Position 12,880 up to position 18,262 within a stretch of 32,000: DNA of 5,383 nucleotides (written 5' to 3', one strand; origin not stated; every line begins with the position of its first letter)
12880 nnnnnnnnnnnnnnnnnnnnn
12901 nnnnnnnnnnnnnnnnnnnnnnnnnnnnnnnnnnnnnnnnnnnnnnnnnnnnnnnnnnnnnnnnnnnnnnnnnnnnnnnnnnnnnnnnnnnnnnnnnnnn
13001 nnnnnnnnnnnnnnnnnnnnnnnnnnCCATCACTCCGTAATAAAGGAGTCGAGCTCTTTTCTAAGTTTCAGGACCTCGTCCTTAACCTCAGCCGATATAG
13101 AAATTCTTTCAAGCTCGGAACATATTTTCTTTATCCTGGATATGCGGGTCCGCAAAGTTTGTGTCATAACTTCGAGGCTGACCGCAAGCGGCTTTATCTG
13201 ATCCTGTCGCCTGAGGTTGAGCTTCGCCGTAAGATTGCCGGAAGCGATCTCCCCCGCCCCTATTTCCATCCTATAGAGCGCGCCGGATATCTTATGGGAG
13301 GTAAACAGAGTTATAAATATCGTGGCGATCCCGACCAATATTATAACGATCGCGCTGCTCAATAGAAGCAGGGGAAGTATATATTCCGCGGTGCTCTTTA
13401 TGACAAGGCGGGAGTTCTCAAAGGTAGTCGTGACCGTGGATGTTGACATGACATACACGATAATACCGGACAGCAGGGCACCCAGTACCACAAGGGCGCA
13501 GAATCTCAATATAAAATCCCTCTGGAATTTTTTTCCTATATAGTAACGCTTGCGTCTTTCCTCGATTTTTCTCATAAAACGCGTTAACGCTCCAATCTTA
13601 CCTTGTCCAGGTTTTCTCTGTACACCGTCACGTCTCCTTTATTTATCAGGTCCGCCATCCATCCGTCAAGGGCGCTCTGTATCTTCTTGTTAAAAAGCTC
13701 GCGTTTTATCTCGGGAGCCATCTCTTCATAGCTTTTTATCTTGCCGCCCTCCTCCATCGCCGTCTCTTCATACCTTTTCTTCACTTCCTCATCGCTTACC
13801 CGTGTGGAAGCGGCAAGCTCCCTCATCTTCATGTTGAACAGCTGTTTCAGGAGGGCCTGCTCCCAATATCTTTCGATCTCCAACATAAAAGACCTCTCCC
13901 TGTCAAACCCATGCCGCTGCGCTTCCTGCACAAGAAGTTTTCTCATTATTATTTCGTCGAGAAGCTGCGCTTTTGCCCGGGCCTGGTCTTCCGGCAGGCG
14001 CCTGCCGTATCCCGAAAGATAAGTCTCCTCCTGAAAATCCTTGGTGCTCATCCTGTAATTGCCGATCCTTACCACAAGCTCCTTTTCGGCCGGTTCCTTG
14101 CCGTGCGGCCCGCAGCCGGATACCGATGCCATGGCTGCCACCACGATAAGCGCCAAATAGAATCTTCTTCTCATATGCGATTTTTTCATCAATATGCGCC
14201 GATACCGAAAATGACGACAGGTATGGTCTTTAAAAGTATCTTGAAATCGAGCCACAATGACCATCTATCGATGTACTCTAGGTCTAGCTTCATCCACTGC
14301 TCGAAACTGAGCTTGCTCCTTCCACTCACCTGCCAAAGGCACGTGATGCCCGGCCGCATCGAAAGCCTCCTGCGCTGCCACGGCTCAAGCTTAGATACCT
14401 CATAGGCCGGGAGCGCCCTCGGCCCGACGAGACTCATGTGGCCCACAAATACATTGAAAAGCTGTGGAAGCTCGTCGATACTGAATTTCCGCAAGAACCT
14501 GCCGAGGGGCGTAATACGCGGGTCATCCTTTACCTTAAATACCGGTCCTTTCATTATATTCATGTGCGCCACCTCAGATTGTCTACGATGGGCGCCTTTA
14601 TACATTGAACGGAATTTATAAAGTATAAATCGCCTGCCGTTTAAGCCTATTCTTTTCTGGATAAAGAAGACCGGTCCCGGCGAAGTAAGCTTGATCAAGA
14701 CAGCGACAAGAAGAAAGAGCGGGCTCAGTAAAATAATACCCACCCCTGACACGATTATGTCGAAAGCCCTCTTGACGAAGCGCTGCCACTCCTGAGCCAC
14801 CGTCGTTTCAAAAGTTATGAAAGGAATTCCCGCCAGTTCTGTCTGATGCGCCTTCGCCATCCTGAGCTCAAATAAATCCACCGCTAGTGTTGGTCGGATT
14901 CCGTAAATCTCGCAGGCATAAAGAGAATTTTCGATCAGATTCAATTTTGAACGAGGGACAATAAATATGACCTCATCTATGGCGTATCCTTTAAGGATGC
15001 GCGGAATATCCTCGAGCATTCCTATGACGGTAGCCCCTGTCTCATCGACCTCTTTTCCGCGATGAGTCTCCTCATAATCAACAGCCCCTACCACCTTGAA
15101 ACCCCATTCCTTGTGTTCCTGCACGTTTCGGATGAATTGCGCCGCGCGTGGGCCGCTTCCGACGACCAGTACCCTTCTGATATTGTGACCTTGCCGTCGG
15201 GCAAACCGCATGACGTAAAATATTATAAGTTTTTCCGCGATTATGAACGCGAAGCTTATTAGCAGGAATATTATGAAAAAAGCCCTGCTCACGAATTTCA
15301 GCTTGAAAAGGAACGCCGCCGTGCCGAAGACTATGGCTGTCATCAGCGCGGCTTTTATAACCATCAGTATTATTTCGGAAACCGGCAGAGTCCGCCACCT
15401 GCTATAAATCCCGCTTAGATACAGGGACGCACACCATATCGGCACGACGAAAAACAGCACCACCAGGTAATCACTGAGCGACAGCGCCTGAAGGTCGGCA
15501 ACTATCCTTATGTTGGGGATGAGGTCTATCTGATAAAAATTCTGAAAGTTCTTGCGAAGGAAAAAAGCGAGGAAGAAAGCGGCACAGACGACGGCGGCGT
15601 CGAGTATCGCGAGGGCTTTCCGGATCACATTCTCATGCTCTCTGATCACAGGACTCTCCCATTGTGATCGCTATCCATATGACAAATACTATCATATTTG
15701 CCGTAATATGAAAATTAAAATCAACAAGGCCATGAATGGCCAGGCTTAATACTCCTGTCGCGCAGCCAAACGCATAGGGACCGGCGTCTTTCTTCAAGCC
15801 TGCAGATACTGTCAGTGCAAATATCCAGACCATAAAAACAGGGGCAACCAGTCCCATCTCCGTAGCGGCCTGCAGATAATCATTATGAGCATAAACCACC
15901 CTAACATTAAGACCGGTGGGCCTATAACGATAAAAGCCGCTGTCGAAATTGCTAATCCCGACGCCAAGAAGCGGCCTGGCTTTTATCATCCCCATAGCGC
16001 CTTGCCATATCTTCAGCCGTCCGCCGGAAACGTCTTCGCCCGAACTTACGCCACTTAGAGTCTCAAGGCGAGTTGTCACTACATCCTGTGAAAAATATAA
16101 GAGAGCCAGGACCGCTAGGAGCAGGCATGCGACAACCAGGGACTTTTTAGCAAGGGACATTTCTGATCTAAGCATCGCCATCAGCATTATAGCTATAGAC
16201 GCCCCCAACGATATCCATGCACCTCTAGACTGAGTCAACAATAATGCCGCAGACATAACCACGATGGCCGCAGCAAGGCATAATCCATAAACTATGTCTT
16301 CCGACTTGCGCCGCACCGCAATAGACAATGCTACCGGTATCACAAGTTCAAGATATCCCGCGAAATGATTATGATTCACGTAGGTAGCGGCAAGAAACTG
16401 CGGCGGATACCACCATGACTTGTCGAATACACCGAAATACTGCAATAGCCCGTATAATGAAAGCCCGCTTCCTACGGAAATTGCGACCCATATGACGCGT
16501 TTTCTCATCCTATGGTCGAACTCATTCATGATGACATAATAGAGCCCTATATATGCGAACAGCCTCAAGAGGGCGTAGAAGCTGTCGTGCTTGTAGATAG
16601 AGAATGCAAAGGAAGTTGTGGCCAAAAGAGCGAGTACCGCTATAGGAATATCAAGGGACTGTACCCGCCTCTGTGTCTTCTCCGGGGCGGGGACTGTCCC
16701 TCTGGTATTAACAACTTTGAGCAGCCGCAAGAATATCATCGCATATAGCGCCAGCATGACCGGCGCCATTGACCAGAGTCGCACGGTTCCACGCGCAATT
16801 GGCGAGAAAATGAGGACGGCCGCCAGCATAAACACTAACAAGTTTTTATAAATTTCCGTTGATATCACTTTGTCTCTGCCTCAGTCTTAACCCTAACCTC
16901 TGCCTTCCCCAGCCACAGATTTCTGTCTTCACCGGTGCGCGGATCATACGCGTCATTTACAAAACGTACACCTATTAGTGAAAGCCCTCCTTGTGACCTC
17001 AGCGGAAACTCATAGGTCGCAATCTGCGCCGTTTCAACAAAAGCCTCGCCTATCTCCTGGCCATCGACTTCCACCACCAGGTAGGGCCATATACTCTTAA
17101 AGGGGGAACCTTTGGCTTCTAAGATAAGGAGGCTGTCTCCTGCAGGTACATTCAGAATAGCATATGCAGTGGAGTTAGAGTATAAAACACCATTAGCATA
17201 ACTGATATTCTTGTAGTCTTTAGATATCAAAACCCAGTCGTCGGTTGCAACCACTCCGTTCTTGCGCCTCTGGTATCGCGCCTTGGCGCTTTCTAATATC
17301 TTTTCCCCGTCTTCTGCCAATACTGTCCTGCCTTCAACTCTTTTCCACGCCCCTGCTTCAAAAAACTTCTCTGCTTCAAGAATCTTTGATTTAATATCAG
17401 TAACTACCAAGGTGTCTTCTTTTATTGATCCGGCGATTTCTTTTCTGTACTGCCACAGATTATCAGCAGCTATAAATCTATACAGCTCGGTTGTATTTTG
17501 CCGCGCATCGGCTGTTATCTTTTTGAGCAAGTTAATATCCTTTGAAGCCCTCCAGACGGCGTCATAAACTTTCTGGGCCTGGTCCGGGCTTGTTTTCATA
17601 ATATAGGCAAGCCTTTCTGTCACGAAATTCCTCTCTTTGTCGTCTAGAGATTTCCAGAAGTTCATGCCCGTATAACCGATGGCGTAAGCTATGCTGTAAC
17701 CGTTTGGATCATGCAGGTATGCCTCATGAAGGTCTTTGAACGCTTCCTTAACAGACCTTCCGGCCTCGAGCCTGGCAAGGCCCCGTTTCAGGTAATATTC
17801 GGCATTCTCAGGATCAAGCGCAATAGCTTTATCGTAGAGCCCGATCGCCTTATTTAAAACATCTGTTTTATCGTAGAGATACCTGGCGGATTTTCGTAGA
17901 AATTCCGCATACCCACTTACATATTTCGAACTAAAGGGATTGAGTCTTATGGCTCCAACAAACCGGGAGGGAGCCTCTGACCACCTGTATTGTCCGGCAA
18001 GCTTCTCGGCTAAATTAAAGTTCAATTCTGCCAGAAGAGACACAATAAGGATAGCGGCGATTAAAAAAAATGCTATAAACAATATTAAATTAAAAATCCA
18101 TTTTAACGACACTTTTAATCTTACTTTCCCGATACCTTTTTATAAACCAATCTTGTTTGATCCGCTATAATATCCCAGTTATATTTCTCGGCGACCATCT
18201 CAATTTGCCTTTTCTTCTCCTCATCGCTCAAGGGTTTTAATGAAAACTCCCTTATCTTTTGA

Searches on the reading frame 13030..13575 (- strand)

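Call 9: search_protein_families(library=pfam, proteins=[window:13030-13575:-], max_evalue=0.01)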
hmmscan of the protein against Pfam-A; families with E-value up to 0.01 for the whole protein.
window:13030-13575:- (181 aa): 2 families
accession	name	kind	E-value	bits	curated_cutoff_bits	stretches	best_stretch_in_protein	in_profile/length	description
PF00672.30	HAMP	-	2.3e-05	25.1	25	1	95-142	5-52/53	HAMP domain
PF11368.13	DUF3169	-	0.0043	17.1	31.6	1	16-88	2-70/250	Protein of unknown function (DUF3169)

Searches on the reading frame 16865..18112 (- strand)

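Call 8: search_protein_families(library=pfam, proteins=[window:16865-18112:-], max_evalue=0.01)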
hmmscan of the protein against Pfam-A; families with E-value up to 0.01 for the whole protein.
window:16865-18112:- (415 aa): 5 families
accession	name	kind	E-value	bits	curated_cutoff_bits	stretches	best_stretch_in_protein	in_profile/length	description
PF16841.11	CBM60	-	6.7e-11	43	28.2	1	333-409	6-79/91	Ca-dependent carbohydrate-binding module xylan-binding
PF13414.12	TPR_11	-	1.8e-07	31.2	26.8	1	86-117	10-41/42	TPR repeat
PF13431.12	TPR_17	-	3.6e-06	27.2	24.4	1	92-121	1-30/34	Tetratricopeptide repeat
PF13432.12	TPR_16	-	0.0025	18.7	32.7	1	76-124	4-51/65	Tetratricopeptide repeat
PF11019.14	DUF2608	-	0.0033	17.4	22.6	0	224-269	6-54/244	Protein of unknown function (DUF2608)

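Call 17: search_protein_families(library=ncbifam, proteins=[window:16865-18112:-], max_evalue=0.001)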
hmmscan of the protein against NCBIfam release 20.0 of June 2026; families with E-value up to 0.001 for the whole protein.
window:16865-18112:- (415 aa): 1 family
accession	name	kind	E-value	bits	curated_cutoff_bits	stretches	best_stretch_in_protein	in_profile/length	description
TIGR02917.1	PEP_TPR_lipo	equivalog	4.9e-05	21.4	312.2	1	86-141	379-433/899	XrtA/PEP-CTERM system TPR-repeat protein PrsT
